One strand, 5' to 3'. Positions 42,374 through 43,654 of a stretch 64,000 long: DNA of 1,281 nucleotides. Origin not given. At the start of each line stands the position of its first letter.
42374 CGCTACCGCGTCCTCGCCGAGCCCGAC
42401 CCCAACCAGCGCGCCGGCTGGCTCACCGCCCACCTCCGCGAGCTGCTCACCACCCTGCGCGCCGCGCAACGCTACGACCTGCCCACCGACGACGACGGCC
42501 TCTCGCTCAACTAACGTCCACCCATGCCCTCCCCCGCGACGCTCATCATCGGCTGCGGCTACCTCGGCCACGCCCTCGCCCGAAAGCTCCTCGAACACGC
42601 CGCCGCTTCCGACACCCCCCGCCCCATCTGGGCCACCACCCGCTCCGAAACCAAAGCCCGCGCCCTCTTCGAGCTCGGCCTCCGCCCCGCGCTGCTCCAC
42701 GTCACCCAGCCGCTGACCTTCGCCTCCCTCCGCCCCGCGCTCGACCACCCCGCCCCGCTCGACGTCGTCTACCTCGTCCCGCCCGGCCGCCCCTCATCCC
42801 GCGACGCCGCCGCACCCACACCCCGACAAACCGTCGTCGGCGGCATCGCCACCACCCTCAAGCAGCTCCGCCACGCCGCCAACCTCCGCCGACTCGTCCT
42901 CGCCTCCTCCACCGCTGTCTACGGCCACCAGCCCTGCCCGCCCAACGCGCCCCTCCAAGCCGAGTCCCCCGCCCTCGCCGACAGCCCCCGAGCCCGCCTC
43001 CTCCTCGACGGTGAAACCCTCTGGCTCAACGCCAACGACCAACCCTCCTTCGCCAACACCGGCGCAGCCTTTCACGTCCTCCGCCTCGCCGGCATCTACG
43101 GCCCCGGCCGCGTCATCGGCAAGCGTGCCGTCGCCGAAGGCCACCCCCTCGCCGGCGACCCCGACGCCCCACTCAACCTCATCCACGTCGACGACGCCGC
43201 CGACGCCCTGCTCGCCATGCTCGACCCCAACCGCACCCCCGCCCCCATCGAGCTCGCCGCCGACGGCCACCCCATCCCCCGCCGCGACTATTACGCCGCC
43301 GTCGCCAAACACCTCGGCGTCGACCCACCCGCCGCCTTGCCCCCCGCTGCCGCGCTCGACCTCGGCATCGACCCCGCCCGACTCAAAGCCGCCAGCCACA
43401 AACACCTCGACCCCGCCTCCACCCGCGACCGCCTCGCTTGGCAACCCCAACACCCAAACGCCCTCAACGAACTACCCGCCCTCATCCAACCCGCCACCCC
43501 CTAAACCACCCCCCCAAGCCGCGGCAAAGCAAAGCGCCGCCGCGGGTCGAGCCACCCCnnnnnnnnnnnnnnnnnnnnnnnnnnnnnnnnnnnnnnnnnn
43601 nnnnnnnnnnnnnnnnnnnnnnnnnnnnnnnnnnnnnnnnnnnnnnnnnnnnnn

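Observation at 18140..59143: Five copies of a long-palindrome element class built from ~8-nt periodic purine-rich units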

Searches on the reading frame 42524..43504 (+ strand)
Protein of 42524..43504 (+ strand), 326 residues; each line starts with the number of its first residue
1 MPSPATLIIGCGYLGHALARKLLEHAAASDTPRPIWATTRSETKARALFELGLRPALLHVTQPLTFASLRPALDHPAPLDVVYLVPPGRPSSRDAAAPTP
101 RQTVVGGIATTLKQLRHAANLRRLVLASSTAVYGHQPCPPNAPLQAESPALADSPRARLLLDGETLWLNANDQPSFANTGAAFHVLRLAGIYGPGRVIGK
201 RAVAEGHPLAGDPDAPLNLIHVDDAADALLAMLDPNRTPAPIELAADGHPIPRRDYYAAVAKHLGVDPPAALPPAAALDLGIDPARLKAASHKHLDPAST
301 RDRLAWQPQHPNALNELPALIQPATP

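Call 41: search_protein_families(library=pfam, proteins=[window:42524-43504:+], max_evalue=0.00001)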
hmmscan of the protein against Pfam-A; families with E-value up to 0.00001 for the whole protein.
window:42524-43504:+ (326 aa): 1 family
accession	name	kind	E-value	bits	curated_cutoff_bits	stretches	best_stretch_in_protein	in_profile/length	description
PF01370.27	Epimerase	-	4.9e-08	33.1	20.9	1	7-236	2-228/240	NAD dependent epimerase/dehydratase family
